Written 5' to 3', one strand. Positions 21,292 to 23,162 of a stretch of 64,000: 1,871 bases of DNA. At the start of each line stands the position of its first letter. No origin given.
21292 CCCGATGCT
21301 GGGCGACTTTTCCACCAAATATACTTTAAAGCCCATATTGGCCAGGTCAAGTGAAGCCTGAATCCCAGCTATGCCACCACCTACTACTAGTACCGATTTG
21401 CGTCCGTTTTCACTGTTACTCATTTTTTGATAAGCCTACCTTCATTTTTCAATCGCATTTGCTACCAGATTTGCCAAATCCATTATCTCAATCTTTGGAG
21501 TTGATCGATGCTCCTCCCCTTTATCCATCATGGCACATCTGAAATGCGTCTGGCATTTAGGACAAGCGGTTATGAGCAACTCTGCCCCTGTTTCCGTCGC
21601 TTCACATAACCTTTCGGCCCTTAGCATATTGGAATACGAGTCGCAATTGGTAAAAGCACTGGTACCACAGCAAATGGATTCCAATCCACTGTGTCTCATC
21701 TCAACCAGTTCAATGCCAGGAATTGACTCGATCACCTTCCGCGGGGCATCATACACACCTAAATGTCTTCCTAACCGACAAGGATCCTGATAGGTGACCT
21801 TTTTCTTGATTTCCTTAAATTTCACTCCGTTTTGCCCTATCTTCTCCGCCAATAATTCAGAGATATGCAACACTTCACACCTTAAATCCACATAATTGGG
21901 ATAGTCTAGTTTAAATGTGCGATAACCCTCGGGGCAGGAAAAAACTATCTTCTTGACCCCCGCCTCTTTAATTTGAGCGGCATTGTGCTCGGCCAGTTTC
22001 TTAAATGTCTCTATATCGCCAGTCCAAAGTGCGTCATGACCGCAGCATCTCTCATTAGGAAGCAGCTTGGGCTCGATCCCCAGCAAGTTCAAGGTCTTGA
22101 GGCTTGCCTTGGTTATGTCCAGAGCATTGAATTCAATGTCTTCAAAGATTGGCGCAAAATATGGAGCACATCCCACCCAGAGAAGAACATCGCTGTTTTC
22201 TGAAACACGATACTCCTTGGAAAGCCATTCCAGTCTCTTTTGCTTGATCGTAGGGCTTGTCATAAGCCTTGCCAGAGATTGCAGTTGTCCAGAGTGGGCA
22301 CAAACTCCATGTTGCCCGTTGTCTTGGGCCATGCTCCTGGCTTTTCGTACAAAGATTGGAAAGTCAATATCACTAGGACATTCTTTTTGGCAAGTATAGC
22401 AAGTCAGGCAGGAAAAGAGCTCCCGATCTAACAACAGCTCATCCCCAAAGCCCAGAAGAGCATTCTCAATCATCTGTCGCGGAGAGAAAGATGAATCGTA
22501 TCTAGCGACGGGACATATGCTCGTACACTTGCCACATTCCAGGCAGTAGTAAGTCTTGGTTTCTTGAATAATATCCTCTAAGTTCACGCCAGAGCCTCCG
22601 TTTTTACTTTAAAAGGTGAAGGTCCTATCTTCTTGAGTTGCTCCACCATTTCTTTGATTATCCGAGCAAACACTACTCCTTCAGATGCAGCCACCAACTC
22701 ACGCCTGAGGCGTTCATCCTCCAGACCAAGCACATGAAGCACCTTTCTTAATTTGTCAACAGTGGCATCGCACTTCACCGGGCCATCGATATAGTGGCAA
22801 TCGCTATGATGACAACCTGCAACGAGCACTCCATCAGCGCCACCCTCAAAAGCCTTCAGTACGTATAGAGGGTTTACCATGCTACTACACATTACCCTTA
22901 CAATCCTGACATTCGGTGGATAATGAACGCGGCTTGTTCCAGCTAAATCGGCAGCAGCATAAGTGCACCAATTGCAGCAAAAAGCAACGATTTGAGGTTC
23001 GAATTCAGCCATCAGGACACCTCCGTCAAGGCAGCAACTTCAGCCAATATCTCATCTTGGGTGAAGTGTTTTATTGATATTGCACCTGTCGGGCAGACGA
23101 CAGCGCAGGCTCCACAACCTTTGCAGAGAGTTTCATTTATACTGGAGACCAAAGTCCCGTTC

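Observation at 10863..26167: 15-kb co-directional Hdr/Mvh/Nfn supercluster: a possible multi-branch electron-bifurcating system with an unknown disulfide substrate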

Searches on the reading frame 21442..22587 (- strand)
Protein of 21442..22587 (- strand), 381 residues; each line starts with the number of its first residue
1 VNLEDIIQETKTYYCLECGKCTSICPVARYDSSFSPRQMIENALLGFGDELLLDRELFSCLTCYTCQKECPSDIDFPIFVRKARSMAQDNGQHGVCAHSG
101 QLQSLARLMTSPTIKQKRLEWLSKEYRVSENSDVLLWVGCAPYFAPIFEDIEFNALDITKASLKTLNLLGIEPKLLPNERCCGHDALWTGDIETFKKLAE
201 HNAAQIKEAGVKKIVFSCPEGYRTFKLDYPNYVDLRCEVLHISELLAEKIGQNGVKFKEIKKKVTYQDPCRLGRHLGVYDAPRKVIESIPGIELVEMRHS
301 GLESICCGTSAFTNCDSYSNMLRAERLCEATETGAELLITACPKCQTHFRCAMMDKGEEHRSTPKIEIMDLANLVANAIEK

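Call 3: search_protein_families(library=pfam, proteins=[window:21442-22587:-], max_evalue=0.001)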
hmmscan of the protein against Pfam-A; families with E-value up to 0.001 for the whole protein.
window:21442-22587:- (381 aa): 7 families
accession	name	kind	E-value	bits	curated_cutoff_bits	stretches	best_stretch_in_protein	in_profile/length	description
PF02754.22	CCG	-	1.9e-27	95.6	20.6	2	264-350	1-85/85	Cysteine-rich domain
PF13183.11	Fer4_8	-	6.4e-09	36.7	27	1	13-74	3-68/68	4Fe-4S dicluster domain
PF13534.11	Fer4_17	-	8.2e-08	33.1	22.2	1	15-75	2-61/61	4Fe-4S dicluster domain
PF13187.11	Fer4_9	-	1.3e-06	28.7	27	1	14-73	1-50/52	4Fe-4S dicluster domain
PF13237.11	Fer4_10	-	2.3e-06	27.9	25.5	0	14-27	8-21/53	4Fe-4S dicluster domain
PF12838.12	Fer4_7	-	2.8e-05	24.9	27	1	15-74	2-52/52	4Fe-4S dicluster domain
PF12800.12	Fer4_4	-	0.00048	20.7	24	0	14-27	3-16/17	4Fe-4S binding domain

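Call 5: search_protein_families(library=ncbifam, proteins=[window:21442-22587:-], max_evalue=0.00001)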
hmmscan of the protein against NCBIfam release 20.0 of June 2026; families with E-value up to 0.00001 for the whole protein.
window:21442-22587:- (381 aa): 15 families
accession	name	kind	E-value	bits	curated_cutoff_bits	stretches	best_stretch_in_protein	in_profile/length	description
NF004898.0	PRK06259.1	equivalog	1.5e-43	149.2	385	1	7-377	128-486/488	fumarate reductase (CoM/CoB) subunit TfrB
NF045670.1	quin_L_LdhH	equivalog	5.1e-32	111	800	1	129-359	464-695/706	L-lactate dehydrogenase (quinone) large subunit LdhH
NF008369.0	PRK11168.1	equivalog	3e-27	95.5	278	2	132-348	167-379/401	anaerobic glycerol-3-phosphate dehydrogenase subunit C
TIGR03379.1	glycerol3P_GlpC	equivalog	1.7e-20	73.2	279.9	2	151-347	172-375/397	anaerobic glycerol-3-phosphate dehydrogenase subunit GlpC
NF045663.1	diclust_near_Sec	equivalog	2.7e-18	65.4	530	1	15-349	308-618/759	pyridine nucleotide-disulfide oxidoreductase/dicluster-binding protein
TIGR03290.1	CoB_CoM_SS_C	equivalog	4.1e-17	62.5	160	1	14-92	3-80/144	CoB--CoM heterodisulfide reductase subunit C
NF041890.1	hdrC_Methbact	equivalog_domain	1.9e-15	57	270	1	9-75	25-89/192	ferredoxin:CoB-CoM heterodisulfide reductase subunit HdrC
NF045796.1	DsrK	equivalog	3e-14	52.5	400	1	186-330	238-397/453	sulfate reduction electron transfer complex DsrMKJOP subunit DsrK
NF008434.0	PRK11274.1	equivalog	2.8e-12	46.3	333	1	158-352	185-391/409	glycolate oxidase subunit GlcF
NF045724.1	ferredox_TmcB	equivalog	1.2e-11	43.9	735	1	186-348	232-403/430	electron transfer complex ferredoxin TmcB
NF041779.1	hetero_SS_HdrC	equivalog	1.3e-11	44.4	350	1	14-91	32-107/198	ferredoxin:CoB-CoM heterodisulfide reductase subunit HdrC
NF045711.1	sulf_resp_HmcF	equivalog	1.4e-09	37.3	750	1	186-350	250-426/457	sulfate respiration complex iron-sulfur protein HmcF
NF038018.1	qmoC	equivalog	5.4e-08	32.7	300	1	14-75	19-79/360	quinone-interacting membrane-bound oxidoreductase complex subunit QmoC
NF009226.0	PRK12576.1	equivalog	7.9e-08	32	344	1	12-106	153-256/317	succinate dehydrogenase/fumarate reductase iron-sulfur subunit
TIGR01945.1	rnfC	subfamily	3e-07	29.3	245.95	1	7-85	357-429/435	RnfABCDGE type electron transport complex subunit C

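Call 47: search_solved_structures(query=window:21442-22587:-, max_evalue=0.00001)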
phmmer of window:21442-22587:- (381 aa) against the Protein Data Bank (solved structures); distinct sequences matched with E-value up to 0.00001: 6.
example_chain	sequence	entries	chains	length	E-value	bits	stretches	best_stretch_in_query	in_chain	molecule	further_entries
9ojn_A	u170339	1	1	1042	9.9e-29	103.6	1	56-380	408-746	Iron-sulfur-binding reductase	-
5odc_C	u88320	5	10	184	1.6e-14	56.8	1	5-94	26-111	Heterodisulfide reductase, subunit C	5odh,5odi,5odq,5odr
8rvv_C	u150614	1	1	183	3.7e-14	55.6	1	13-91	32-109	H(2):CoB-CoM heterodisulfide,ferredoxin reductase subunit C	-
8rvu_c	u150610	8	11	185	3.8e-14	55.6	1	13-91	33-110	H(2):CoB-CoM heterodisulfide,ferredoxin reductase subunit C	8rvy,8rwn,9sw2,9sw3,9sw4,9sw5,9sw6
9sfi_E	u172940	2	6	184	9.2e-13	51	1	14-92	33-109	H(2)/formate:CoB-CoM heterodisulfide,ferredoxin reductase subunit C2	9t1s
7bkb_C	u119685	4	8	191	1.5e-10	43.8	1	11-84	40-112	CoB--CoM heterodisulfide reductase subunit C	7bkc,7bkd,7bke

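Call 52: search_solved_structures(query=window:21442-22587:-, max_evalue=1e-20, show_alignments=1)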
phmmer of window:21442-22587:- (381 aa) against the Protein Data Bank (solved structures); distinct sequences matched with E-value up to 1e-20: 1.
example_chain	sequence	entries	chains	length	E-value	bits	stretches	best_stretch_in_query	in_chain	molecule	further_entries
9ojn_A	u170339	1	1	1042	9.9e-29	103.6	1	56-380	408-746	Iron-sulfur-binding reductase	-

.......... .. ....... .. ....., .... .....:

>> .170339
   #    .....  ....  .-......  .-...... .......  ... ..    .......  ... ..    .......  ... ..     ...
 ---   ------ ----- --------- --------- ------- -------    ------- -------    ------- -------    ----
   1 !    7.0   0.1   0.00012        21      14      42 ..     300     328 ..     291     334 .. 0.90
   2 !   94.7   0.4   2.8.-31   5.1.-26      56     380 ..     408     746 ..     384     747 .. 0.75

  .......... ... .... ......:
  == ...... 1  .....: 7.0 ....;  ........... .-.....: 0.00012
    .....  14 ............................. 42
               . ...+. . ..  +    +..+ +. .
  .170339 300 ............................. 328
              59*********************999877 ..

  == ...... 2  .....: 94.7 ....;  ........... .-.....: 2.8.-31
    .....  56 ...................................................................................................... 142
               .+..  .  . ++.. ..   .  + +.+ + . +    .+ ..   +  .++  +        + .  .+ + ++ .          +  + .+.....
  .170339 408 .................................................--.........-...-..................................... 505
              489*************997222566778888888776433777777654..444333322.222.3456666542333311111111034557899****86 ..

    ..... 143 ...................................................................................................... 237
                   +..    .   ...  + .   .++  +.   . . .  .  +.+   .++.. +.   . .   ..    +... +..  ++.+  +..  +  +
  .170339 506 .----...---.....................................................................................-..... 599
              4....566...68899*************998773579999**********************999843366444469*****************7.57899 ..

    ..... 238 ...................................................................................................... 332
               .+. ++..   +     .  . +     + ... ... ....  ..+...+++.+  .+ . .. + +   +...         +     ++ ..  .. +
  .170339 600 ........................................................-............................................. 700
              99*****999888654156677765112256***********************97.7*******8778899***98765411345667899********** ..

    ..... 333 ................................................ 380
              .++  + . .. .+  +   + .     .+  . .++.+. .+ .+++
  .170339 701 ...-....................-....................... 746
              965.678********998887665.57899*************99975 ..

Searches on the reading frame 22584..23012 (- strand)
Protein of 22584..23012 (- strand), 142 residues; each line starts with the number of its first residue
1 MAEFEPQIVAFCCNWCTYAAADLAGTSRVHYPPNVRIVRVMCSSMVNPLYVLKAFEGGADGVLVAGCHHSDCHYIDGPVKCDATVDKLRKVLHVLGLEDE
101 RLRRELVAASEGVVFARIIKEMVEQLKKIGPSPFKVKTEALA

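Call 3: search_protein_families(library=pfam, proteins=[window:22584-23012:-], max_evalue=0.001)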
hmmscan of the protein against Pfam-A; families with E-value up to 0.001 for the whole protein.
window:22584-23012:- (142 aa): 1 family
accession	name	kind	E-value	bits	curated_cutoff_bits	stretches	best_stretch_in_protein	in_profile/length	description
PF02662.21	FlpD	-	3.5e-50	169.6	22.3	1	8-130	1-123/123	Methyl-viologen-reducing hydrogenase, delta subunit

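Call 5: search_protein_families(library=ncbifam, proteins=[window:22584-23012:-], max_evalue=0.00001)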
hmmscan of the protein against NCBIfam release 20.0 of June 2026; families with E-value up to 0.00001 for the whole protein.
window:22584-23012:- (142 aa): 3 families
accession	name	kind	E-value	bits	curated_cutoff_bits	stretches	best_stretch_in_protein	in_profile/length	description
NF040770.1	hetero_SS_HdrA2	exception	1.9e-50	171.8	1100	1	5-132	647-774/777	CoB-CoM heterodisulfide reductase HdrA2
NF045873.1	F420_non_VhuD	exception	6.3e-38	129.9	215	1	5-135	1-131/132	F420-non-reducing hydrogenase iron-sulfur subunit VhuD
NF041891.1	hdrA_Methbact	equivalog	1e-10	40.5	1300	1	5-122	643-754/762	ferredoxin:CoB-CoM heterodisulfide reductase subunit HdrA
